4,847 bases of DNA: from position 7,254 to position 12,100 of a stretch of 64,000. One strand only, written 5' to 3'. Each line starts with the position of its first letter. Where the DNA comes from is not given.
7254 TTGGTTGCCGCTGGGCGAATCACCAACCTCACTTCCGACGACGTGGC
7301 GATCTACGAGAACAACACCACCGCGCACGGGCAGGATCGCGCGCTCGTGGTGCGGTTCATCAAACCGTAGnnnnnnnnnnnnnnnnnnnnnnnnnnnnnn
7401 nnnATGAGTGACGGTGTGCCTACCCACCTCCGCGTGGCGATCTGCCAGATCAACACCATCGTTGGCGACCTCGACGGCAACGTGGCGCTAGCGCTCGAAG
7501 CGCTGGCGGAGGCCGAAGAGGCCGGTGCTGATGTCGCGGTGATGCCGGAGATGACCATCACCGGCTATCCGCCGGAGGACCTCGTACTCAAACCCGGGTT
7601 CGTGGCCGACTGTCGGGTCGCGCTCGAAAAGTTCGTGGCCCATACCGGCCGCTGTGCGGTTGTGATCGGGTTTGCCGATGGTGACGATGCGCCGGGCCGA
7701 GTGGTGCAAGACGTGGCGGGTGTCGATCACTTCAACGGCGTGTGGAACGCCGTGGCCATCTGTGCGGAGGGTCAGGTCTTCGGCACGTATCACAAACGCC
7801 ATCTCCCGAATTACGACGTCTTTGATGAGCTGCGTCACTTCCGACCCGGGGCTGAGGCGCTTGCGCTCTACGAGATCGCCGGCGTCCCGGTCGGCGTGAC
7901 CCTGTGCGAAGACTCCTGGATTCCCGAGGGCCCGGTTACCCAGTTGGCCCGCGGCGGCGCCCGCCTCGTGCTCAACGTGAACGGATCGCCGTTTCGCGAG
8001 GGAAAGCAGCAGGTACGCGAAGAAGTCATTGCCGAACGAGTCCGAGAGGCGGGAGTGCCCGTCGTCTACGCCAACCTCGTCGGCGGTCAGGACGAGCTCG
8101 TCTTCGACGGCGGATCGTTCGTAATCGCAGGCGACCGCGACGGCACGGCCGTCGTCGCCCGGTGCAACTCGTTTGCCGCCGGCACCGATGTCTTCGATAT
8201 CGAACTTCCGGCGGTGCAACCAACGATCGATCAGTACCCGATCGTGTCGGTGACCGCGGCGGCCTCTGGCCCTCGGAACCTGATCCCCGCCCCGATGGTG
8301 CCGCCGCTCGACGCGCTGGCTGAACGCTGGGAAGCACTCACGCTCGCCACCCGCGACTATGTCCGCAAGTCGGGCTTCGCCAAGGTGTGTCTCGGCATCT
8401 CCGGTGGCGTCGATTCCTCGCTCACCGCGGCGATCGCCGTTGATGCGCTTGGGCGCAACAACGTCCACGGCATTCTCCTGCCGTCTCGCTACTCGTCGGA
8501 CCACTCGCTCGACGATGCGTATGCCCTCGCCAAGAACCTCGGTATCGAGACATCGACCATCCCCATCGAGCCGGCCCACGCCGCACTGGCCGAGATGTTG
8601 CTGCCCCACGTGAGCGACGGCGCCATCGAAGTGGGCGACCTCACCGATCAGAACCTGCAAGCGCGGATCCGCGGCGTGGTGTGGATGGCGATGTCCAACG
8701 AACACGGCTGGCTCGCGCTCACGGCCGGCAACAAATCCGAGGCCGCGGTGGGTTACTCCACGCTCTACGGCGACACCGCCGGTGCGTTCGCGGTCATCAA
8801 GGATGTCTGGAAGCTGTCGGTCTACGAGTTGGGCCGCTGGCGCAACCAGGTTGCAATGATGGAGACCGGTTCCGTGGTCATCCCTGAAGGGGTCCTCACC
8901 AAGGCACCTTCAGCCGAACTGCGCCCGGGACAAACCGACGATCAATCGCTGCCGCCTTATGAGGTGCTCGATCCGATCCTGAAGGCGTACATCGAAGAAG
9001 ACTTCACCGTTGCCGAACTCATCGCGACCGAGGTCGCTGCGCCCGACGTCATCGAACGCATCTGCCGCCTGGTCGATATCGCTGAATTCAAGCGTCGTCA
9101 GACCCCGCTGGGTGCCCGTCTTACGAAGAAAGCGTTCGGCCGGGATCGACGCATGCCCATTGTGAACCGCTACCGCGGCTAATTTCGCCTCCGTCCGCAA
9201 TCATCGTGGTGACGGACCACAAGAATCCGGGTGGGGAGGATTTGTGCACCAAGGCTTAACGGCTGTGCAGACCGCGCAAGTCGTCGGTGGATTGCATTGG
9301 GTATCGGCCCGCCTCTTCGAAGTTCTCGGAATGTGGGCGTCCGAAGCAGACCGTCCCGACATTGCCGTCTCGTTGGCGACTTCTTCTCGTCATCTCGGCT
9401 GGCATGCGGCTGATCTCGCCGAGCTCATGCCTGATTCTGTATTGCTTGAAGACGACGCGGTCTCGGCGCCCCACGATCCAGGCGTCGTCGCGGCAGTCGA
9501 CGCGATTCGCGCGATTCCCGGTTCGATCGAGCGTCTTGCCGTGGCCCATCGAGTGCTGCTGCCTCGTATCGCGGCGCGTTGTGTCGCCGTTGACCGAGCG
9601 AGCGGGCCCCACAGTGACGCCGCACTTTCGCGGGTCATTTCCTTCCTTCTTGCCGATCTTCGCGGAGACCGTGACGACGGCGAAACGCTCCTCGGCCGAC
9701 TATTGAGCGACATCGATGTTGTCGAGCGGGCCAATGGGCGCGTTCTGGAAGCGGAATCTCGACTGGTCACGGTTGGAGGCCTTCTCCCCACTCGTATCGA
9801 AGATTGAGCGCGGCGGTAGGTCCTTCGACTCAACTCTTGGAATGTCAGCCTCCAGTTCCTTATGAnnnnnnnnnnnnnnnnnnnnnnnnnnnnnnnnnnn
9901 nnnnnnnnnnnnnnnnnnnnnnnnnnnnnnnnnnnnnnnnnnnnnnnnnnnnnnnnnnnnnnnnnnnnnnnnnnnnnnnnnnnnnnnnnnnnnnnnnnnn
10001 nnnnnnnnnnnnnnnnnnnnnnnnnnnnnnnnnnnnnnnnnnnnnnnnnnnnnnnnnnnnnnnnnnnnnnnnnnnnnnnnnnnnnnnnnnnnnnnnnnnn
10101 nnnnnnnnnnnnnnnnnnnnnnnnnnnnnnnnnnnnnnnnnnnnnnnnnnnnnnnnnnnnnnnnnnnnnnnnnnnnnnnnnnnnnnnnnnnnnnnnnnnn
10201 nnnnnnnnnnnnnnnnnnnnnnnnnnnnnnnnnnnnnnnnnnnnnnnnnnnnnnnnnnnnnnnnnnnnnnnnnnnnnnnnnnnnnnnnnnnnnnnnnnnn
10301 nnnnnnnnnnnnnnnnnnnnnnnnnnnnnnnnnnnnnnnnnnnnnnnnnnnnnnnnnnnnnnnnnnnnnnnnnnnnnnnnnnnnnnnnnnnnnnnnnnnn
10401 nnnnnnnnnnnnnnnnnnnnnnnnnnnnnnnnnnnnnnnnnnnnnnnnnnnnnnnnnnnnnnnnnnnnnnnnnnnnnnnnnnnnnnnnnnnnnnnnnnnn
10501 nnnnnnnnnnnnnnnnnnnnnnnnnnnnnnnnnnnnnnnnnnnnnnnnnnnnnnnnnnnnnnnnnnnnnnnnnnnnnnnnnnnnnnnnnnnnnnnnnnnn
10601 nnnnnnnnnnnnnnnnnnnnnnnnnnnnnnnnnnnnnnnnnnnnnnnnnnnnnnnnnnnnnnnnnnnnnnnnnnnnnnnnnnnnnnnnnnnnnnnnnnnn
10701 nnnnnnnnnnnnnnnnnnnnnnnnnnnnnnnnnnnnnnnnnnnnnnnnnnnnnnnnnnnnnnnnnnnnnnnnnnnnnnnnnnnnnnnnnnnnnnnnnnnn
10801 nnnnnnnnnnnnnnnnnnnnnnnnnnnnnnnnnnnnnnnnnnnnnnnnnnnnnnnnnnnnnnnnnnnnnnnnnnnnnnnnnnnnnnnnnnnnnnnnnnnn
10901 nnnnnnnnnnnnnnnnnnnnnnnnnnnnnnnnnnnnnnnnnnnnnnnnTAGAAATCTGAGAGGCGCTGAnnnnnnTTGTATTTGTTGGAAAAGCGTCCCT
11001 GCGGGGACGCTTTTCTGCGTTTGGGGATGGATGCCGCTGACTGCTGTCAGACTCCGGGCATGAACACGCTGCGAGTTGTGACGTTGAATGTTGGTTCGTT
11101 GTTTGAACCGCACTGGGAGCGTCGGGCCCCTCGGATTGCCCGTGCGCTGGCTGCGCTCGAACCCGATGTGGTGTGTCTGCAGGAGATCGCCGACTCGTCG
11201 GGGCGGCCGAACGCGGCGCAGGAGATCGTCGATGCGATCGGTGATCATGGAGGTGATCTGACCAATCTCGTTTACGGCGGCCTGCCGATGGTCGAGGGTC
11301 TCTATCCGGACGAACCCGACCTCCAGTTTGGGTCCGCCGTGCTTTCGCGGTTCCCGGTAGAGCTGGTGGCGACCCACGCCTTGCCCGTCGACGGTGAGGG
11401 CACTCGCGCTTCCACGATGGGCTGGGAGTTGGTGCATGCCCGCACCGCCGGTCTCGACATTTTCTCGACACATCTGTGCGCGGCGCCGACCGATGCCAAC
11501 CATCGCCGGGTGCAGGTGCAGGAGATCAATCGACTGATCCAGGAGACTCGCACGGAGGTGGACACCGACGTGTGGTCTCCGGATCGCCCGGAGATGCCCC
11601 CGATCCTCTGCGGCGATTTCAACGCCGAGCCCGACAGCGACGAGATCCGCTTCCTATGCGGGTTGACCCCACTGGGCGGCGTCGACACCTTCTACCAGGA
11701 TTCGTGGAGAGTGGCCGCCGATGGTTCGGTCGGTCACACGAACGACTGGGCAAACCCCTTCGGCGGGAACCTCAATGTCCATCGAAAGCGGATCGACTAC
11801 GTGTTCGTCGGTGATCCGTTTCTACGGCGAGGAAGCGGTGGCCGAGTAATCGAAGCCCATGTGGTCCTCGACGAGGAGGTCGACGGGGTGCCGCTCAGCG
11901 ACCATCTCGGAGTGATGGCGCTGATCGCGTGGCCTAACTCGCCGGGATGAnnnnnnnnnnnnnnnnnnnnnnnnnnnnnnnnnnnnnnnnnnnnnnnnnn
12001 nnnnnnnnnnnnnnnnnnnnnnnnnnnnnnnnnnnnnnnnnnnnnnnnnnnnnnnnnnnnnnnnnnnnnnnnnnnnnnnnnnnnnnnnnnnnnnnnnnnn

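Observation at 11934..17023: DprE1-like/DprE2-like oxidase-reductase pair wired to a GT2 and a GT-C-like transferase: candidate undescribed lipid-linked sugar epimerisation pathway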

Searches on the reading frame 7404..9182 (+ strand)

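Call 87: search_protein_families(library=pfam, proteins=[window:7404-9182:+], max_evalue=0.001)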
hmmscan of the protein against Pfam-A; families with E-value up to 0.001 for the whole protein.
window:7404-9182:+ (592 aa): 2 families
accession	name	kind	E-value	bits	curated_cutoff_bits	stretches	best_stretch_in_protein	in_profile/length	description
PF02540.23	NAD_synthase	-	5.8e-70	235.6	21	1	309-566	2-241/242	NAD synthase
PF00795.27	CN_hydrolase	-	1.7e-27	96.9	23.2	1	10-274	1-254/256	Carbon-nitrogen hydrolase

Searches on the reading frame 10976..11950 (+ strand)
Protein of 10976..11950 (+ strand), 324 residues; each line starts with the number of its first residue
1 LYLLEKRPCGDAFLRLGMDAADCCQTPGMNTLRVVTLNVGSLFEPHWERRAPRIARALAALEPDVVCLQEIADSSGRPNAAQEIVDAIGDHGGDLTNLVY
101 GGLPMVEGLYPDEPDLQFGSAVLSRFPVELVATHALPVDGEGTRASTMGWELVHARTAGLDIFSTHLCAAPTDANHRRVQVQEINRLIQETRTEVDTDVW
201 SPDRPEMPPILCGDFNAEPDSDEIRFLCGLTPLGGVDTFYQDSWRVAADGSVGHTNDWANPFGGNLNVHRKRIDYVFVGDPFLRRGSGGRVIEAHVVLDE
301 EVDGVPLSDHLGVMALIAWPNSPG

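Call 34: search_protein_families(library=pfam, proteins=[window:10976-11950:+], max_evalue=0.0001)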
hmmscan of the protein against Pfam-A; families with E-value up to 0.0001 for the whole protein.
window:10976-11950:+ (324 aa): 1 family
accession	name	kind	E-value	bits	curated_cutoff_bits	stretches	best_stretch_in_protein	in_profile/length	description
PF03372.29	Exo_endo_phos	-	1.9e-21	77.2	24.5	1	35-310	1-225/225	Endonuclease/Exonuclease/phosphatase family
